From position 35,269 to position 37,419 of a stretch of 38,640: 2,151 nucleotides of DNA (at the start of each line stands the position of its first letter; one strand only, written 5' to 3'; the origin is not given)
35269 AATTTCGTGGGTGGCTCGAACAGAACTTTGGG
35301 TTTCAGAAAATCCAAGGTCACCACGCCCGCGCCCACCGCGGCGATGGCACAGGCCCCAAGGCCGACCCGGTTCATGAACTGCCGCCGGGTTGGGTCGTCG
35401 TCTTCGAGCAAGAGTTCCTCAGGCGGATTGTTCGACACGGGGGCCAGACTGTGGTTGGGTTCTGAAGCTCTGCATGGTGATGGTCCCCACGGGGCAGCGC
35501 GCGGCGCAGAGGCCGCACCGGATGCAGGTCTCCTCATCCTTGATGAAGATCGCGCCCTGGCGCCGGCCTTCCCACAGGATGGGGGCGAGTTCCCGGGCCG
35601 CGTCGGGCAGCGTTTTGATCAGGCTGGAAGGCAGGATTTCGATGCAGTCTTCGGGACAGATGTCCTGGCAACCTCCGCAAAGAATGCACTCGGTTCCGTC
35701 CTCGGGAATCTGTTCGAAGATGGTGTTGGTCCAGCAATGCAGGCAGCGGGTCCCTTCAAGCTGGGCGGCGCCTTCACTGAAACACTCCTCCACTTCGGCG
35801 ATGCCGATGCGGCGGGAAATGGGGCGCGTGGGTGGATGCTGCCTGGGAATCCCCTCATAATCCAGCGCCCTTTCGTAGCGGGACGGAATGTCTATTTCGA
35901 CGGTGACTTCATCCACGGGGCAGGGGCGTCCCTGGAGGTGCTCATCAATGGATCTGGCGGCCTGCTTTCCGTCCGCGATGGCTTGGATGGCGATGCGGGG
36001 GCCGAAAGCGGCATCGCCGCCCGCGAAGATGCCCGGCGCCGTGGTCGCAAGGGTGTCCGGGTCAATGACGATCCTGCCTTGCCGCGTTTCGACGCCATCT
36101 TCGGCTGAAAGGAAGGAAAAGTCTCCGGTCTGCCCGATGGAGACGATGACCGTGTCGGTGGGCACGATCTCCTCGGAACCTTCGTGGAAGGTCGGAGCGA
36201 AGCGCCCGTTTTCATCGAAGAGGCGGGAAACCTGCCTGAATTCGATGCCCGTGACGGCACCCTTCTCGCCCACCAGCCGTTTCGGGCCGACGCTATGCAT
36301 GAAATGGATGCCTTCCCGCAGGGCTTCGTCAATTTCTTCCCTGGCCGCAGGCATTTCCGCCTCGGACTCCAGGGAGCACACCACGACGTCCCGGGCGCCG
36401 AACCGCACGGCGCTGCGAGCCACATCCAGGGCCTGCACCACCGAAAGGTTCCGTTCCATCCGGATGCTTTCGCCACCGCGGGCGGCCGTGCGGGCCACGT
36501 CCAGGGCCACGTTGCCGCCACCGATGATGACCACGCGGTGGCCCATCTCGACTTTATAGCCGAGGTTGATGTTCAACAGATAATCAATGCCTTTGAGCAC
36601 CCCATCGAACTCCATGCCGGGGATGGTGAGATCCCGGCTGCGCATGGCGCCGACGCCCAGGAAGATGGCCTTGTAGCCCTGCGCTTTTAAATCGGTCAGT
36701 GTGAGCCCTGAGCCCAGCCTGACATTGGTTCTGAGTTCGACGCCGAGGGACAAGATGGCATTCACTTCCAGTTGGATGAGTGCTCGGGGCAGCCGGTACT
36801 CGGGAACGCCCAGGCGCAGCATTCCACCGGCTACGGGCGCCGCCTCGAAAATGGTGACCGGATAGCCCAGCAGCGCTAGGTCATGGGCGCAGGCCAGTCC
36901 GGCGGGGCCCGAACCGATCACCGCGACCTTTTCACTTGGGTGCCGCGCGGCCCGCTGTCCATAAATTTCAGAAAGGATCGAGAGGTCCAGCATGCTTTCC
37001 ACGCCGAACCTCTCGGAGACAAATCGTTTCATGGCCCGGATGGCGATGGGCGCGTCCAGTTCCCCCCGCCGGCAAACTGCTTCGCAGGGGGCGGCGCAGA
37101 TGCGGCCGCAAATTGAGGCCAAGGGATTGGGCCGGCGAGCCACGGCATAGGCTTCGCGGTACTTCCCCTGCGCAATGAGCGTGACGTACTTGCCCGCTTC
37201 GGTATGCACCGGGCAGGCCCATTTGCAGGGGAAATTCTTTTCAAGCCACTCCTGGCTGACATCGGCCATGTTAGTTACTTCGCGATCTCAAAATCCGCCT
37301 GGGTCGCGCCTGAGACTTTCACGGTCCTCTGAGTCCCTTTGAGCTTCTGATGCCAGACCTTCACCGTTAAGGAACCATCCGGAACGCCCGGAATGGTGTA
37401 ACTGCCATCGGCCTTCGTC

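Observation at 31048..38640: Eight-gene operon joining a Rieske/cytochrome b6-type complex to a GltD-like NAD(P)H flavoprotein, a cupredoxin, nine c-haems and an outer-membrane barrel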

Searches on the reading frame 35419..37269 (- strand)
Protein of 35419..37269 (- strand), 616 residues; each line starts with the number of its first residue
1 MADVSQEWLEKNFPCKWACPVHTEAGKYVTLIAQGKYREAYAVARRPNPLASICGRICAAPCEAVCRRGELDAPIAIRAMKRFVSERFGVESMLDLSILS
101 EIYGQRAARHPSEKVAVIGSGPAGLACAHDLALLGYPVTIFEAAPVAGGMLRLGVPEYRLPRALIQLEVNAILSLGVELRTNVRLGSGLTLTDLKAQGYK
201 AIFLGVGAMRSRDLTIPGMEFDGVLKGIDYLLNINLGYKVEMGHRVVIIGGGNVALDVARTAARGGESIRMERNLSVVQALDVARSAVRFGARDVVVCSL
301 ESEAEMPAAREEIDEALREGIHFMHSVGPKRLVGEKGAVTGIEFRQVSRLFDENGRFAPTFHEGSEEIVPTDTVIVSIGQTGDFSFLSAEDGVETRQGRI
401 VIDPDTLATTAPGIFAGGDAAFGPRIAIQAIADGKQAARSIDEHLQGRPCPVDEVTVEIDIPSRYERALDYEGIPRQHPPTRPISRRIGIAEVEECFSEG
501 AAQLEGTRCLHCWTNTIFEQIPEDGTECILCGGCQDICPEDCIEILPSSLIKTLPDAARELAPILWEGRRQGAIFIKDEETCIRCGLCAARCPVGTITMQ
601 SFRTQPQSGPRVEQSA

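Call 3: search_protein_families(library=pfam, proteins=[window:35419-37269:-], max_evalue=0.01)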
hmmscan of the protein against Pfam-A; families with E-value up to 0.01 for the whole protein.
window:35419-37269:- (616 aa): 21 families
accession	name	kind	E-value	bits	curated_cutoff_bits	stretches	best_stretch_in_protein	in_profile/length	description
PF07992.20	Pyr_redox_2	-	6.6e-32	111.5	26.1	1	114-434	2-291/291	Pyridine nucleotide-disulphide oxidoreductase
PF14691.11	Fer4_20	-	8.2e-17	61.5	25.8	1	12-87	29-107/113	Dihydroprymidine dehydrogenase domain II, 4Fe-4S cluster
PF13738.12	Pyr_redox_3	-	4.1e-11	43.1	30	1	343-418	231-305/305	Pyridine nucleotide-disulphide oxidoreductase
PF12838.12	Fer4_7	-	3.2e-09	37.5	27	1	528-595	2-51/52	4Fe-4S dicluster domain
PF00070.33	Pyr_redox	-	1.5e-07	32.2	22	1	114-145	1-32/82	Pyridine nucleotide-disulphide oxidoreductase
PF13450.12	NAD_binding_8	-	6.5e-07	30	21.9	1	117-151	1-35/68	NAD(P)-binding Rossmann-like domain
PF00037.32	Fer4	-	1e-06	28.7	21.1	1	576-598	2-24/24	4Fe-4S binding domain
PF01266.30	DAO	-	3e-06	27.4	27.9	1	114-148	1-35/353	FAD dependent oxidoreductase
PF13237.11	Fer4_10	-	3.5e-05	24.1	25.5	1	576-598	3-27/53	4Fe-4S dicluster domain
PF00890.30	FAD_binding_2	-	0.00018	21.3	20.4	1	115-149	2-36/414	FAD binding domain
PF13187.11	Fer4_9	-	0.00033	21.1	27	1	574-596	34-51/52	4Fe-4S dicluster domain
PF03486.20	HI0933_like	-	0.00046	20.1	50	1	114-148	2-36/244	HI0933-like protein Rossmann domain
PF01262.27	AlaDh_PNT_C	-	0.00059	19.8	23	0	113-145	29-61/214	Alanine dehydrogenase/PNT, C-terminal domain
PF12797.12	Fer4_2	-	0.0011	19.2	24.5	1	575-594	3-22/22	4Fe-4S binding domain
PF14697.11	Fer4_21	-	0.002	18.6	35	1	578-599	37-59/59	4Fe-4S dicluster domain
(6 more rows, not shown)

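Call 8: find_homologous_proteins(query=window:35419-37269:-, max_evalue=1e-20)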
Query window:35419-37269:- (616 aa): 7999 proteins with E <= 1e-20 among 8000 candidates; the best 120 are listed.
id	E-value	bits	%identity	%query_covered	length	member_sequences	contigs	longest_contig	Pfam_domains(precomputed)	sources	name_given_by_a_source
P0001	0.0e+0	1299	92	100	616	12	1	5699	PF01266.31,PF13450.13,PF14691.12,PF07992.21,PF00070.34,PF00037.33,PF13738.13,PF12838.13,PF13237.12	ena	-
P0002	0.0e+0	1167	83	100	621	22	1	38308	PF01266.31,PF13450.13,PF14691.12,PF07992.21,PF00070.34,PF00037.33,PF13738.13,PF12838.13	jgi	jgi:formate dehydrogenase beta subunit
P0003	0.0e+0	1129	81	98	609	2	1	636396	PF01266.31,PF13450.13,PF14691.12,PF07992.21,PF00070.34,PF00037.33,PF13738.13,PF12838.13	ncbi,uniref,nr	ncbi:FAD-dependent oxidoreductase [Geothrix terrae]|uniref:FAD-dependent oxidoreductase n=1 Tax=Geot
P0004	0.0e+0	1118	80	98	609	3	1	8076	PF13450.13,PF14691.12,PF07992.21,PF00070.34,PF00037.33,PF13738.13,PF12838.13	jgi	jgi:formate dehydrogenase (NADP+) beta subunit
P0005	0.0e+0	1118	81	98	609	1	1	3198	PF13450.13,PF14691.12,PF07992.21,PF00070.34,PF00037.33,PF13738.13,PF12838.13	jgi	jgi:formate dehydrogenase beta subunit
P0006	0.0e+0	1117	80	98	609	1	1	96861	PF01266.31,PF13450.13,PF14691.12,PF07992.21,PF00070.34,PF00037.33,PF13738.13,PF12838.13,PF01262.28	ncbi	-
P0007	0.0e+0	1117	79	98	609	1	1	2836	PF13450.13,PF14691.12,PF07992.21,PF00070.34,PF00037.33,PF13738.13,PF12838.13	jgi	jgi:formate dehydrogenase beta subunit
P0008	0.0e+0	1116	80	98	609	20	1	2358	PF01266.31,PF13450.13,PF14691.12,PF07992.21,PF00070.34,PF00037.33,PF13738.13,PF12838.13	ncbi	-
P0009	0.0e+0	1116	79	99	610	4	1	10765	PF01266.31,PF13450.13,PF14691.12,PF07992.21,PF00070.34,PF00037.33,PF13738.13,PF12838.13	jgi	jgi:formate dehydrogenase (NADP+) beta subunit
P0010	0.0e+0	1113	80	98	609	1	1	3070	PF01266.31,PF13450.13,PF14691.12,PF07992.21,PF00070.34,PF00037.33,PF13738.13,PF12838.13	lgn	-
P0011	0.0e+0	1113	79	98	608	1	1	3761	PF13450.13,PF14691.12,PF07992.21,PF00070.34,PF00037.33,PF13738.13,PF12838.13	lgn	-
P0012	0.0e+0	1111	81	98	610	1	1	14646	PF01266.31,PF13450.13,PF14691.12,PF07992.21,PF00070.34,PF00037.33,PF13738.13,PF12838.13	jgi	jgi:NADPH-dependent glutamate synthase beta subunit-like oxidoreductase/ferredoxin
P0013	0.0e+0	1109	79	98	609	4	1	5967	PF13450.13,PF14691.12,PF07992.21,PF00070.34,PF00037.33,PF13738.13,PF12838.13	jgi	-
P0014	0.0e+0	1109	80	98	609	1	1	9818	PF01266.31,PF13450.13,PF14691.12,PF07992.21,PF00070.34,PF00037.33,PF13738.13,PF12838.13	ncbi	-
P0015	0.0e+0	1108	81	98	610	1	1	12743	PF13450.13,PF14691.12,PF07992.21,PF00037.33,PF13738.13,PF12838.13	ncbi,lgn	-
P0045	0.0e+0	1095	80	97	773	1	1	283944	PF01266.31,PF13450.13,PF14691.12,PF07992.21,PF00070.34,PF00037.33,PF13738.13,PF12838.13,PF00355.33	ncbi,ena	-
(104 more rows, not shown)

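Call 10: find_related_loci(query=window:35419-37269:-, collection=genome_contigs, flank=8000)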
Query window:35419-37269:- (616 aa) in genome_contigs; peptide patterns used: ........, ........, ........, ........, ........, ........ (x = any residue, [..] = any of these).
191 stretches matched a pattern; 112 encode a relative of the query (tblastn E <= 1e-3); the best 80 are kept; 80 distinct loci.
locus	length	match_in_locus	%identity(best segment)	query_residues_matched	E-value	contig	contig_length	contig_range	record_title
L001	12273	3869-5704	83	1-613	0e+0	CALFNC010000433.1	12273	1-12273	MAG TPA_asm: uncultured Acidobacteria bacterium isolate ERR1035437_bin.117_CONCOCT_v1.1_MAG genome assembly, contig: ERZ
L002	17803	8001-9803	81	1-602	0e+0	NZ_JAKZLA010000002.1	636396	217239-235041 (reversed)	Geothrix terrae strain SG184 Scaffold2, whole genome shotgun sequence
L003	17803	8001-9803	80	1-602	0e+0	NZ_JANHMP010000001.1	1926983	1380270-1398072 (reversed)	Geothrix campi strain SG10 Scaffold1, whole genome shotgun sequence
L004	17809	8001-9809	80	1-604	0e+0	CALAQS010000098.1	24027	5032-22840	MAG TPA_asm: uncultured Acidobacteria bacterium isolate ERR1034454_bin.53_CONCOCT_v1.1_MAG genome assembly, contig: ERZ1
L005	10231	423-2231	80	1-604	0e+0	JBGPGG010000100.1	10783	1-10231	MAG: Thermoanaerobaculia bacterium isolate OBJ_0618_7090110_48 k141_1478898_length_10783_cov_44.9357, whole genome shotg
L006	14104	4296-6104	80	1-604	0e+0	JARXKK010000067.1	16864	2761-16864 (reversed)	MAG: Acidobacteriota bacterium isolate bin03 NODE_1018_length_16864_cov_17.740496, whole genome shotgun sequence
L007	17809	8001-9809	81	1-604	0e+0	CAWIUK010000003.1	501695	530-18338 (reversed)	MAG: uncultured Acidobacteriota bacterium isolate MFD01872.bin.2.157 genome assembly, contig: contig_120609, whole genom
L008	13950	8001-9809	81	1-604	0e+0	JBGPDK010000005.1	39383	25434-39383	MAG: Thermoanaerobaculia bacterium isolate OBJ_0618_050_26 k141_894721_length_39383_cov_16.3183, whole genome shotgun se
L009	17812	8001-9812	79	1-605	0e+0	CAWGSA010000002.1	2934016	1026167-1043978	MAG: uncultured Acidobacteriota bacterium isolate MFD06085.bin.1.160 genome assembly, contig: contig_18397, whole genome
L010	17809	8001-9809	80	1-604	0e+0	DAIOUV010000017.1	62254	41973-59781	MAG TPA_asm: Acidobacteriota bacterium isolate CTOTU10854 NODE_54_length_62254_cov_14.106384, whole genome shotgun seque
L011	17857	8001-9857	78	1-611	0e+0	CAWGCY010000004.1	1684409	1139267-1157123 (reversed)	MAG: Thermoanaerobaculia bacterium isolate MFD05942.bin.1.16 genome assembly, contig: contig_12379, whole genome shotgun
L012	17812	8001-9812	79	1-605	0e+0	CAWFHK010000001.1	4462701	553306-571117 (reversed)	MAG: uncultured Acidobacteriota bacterium isolate MFD04944.bin.1.336 genome assembly, contig: contig_25364, whole genome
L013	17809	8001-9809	79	1-604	0e+0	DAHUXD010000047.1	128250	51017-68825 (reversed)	MAG TPA_asm: Acidobacteria bacterium isolate clean263 k141_300895, whole genome shotgun sequence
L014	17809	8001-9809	79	1-604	0e+0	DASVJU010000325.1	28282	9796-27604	MAG TPA_asm: Thermoanaerobaculia bacterium isolate SMAG_U3027 k141_551464, whole genome shotgun sequence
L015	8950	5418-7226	78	1-604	0e+0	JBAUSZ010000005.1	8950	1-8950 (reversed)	MAG: Thermoanaerobaculia bacterium isolate MFD02237_ilm_asm_bin7 k127_130596, whole genome shotgun sequence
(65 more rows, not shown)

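Call 21: search_solved_structures(query=window:35419-37269:-, max_evalue=1e-10, show_alignments=1)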
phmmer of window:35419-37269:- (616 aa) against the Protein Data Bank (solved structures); distinct sequences matched with E-value up to 1e-10: 13.
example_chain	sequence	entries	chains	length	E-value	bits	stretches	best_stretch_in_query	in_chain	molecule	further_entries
9bov_A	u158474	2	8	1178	2.8e-95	323.6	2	13-264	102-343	Molybdopterin oxidoreductase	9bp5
9n5u_A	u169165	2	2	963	1.2e-92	314.8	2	13-269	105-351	NfnA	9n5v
8oh5_C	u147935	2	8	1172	2e-78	267.9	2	14-266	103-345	Formate dehydrogenase-O, major subunit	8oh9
5jca_L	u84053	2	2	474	2.6e-73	251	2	13-269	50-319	NADH-dependent Ferredoxin:NADP Oxidoreductase (NfnI) subunit alpha | NADH-dependent Ferredoxin:NADP Oxidoreductase subunit alpha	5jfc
4ylf_B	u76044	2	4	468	2e-67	231.6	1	12-448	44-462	Dihydropyrimidine dehydrogenase subunit A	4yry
5vj7_A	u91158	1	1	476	1.2e-66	229.1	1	13-446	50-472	Oxidoreductase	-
7mfm_I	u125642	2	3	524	5.7e-48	167.3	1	18-448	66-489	Glutamate synthase (NADPH) small chain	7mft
2vdc_G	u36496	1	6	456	1.6e-45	159.2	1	15-448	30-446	GLUTAMATE SYNTHASE [NADPH] SMALL CHAIN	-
6s6s_G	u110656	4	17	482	1.7e-45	159.2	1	15-448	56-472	Glutamate synthase [NADPH] small chain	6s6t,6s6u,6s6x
7m31_A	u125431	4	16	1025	1.1e-39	139.9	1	13-448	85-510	Dihydropyrimidine dehydrogenase [NADP(+)]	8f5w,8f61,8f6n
1h7x_A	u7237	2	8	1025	1.1e-39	139.9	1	13-448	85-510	DIHYDROPYRIMIDINE DEHYDROGENASE | Dihydropyrimidine dehydrogenase [NADP(+)]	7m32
1gt8_A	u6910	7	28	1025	1.2e-39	139.9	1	13-448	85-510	DIHYDROPYRIMIDINE DEHYDROGENASE | Dihydropyrimidine dehydrogenase [NADP(+)]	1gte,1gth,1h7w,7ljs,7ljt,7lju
6qkg_A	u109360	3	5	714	2.2e-11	46.5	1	112-270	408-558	NCR A | NCR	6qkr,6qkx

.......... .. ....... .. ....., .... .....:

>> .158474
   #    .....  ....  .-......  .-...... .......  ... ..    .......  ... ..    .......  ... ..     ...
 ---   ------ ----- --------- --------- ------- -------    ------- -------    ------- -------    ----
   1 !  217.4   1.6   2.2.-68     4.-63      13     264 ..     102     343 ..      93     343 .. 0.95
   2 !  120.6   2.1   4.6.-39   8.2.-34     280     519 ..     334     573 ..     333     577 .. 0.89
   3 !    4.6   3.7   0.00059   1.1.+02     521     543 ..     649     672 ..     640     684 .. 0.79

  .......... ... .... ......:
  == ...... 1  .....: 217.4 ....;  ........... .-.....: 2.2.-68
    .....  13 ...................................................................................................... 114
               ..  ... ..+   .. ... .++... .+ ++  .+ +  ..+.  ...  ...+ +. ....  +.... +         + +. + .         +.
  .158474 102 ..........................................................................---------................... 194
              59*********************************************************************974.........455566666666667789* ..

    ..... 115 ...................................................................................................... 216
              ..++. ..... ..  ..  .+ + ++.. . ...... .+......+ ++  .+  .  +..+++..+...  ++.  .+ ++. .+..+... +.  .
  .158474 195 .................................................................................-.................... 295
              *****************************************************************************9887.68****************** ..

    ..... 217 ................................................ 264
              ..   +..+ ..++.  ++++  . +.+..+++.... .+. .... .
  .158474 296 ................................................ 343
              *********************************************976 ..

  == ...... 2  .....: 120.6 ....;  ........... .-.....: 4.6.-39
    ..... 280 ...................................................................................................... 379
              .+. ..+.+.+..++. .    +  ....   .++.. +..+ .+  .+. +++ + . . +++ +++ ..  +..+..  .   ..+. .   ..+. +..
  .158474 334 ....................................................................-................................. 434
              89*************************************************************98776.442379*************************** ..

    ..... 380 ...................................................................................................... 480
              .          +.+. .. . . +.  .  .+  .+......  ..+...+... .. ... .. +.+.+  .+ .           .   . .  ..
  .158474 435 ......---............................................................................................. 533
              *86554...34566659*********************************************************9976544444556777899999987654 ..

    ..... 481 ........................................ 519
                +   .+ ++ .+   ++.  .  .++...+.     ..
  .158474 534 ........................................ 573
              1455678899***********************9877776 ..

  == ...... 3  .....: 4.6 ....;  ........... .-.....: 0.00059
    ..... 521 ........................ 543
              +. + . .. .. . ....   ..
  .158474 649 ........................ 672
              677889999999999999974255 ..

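Call 28: search_protein_families(library=pfam, proteins=[L002:5724-7358:+, L002:4835-5767:+, L002:2186-4795:+, L002:2225-4708:-, L002:1062-2168:-, L002:14374-15135:+, L002:14314-15156:-, L002:15301-16272:+, L002:15627-16691:+], max_evalue=0.001)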
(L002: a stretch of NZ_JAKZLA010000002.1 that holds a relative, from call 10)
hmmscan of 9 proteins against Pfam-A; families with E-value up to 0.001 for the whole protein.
L002:5724-7358:+ (544 aa): 1 family
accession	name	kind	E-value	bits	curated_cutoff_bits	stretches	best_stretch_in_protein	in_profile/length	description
PF07396.17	Porin_O_P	-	0.0008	19.2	20.9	0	167-244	11-89/370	Phosphate-selective porin O and P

L002:4835-5767:+ (310 aa): 0 families

L002:2186-4795:+ (869 aa): 0 families

L002:2225-4708:- (827 aa): 3 families
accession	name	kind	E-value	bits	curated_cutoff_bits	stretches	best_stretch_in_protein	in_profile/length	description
PF01131.25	Topoisom_bac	-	5.6e-119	398.2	35.1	1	127-576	2-410/411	DNA topoisomerase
PF01396.24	Zn_ribbon_Top1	-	1.5e-36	124.3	32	4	750-786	3-38/39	Topoisomerase DNA binding C4 zinc finger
PF01751.28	Toprim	-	9.8e-23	80.6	23.1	1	3-112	1-96/96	Toprim domain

L002:1062-2168:- (368 aa): 1 family
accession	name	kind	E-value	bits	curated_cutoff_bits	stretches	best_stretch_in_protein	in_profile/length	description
PF03235.19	GmrSD_N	-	5.6e-25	89.1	33.2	1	29-184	4-196/199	GmrSD restriction endonuclease, N-terminal domain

L002:14374-15135:+ (253 aa): 0 families

L002:14314-15156:- (280 aa): 2 families
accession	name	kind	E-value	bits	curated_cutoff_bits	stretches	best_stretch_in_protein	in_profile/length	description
PF02481.21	DNA_processg_A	-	2.4e-53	180.9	29.6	1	81-248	27-190/212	DNA recombination-mediator protein A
PF18306.6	LDcluster4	-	0.00034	20.7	26.3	0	102-152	4-55/151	SLOG cluster4 family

L002:15301-16272:+ (323 aa): 1 family
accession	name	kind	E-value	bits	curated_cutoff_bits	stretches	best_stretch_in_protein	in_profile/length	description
PF00814.31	TsaD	-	1.1e-13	51.9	24.8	1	119-212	26-117/264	tRNA N6-adenosine threonylcarbamoyltransferase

L002:15627-16691:+ (354 aa): 4 families
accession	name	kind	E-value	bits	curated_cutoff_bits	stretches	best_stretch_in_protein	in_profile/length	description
PF00583.31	Acetyltransf_1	-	8.3e-16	58.7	20.7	1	261-331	45-116/116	Acetyltransferase (GNAT) family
PF13508.13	Acetyltransf_7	-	4.7e-11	43.4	27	1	253-332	3-83/84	Acetyltransferase (GNAT) domain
PF13673.13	Acetyltransf_10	-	1.2e-07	32.1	23.6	1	276-336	53-112/128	Acetyltransferase (GNAT) domain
PF08445.16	FR47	-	6.9e-06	26.4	22.1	1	275-331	22-77/86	FR47-like protein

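Call 37: find_encoding_contigs(protein=P0045, flank=6000, max_places=2)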
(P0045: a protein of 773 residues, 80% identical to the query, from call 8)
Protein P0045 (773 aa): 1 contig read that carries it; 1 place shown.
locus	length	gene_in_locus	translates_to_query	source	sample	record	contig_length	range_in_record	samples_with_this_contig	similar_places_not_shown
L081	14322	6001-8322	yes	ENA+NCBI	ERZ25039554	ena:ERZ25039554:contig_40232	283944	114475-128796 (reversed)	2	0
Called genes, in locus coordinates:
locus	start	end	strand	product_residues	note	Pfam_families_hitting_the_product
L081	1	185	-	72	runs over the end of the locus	-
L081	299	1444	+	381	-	PF00155:Aminotran_1_2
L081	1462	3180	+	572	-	PF01425:Amidase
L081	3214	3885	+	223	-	PF00989:PAS, PF13188:PAS_8, PF08448:PAS_4 (weak), PF13426:PAS_9, PF00196:GerE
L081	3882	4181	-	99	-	-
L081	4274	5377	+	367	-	-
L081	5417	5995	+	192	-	PF09430:EMC7_beta-sandw (faint), PF00127:Copper-bind (weak), PF14686:fn3_3 (faint), PF13620:CarboxypepD_reg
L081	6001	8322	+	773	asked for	PF00037:Fer4 (faint), PF14691:Fer4_20, PF00070:Pyr_redox (faint), PF01266:DAO (weak), PF07992:Pyr_redox_2, PF13450:NAD_binding_8 (weak), PF12838:Fer4_7 (weak), PF00355:Rieske, +1 more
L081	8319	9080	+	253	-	PF00033:Cytochrome_B, PF14358:DUF4405, PF13631:Cytochrom_B_N_2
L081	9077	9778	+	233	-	-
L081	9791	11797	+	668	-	PF13435:Cytochrome_C554 (faint), PF22113:Mtrc-MtrF_II-IV_dom (faint), PF14522:Cytochrome_C7 (faint), PF02433:FixO (faint), PF00034:Cytochrom_C, PF13442:Cytochrome_CBB3 (weak)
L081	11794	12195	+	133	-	PF00034:Cytochrom_C, PF13442:Cytochrome_CBB3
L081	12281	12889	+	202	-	PF06271:RDD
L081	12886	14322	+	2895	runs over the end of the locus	-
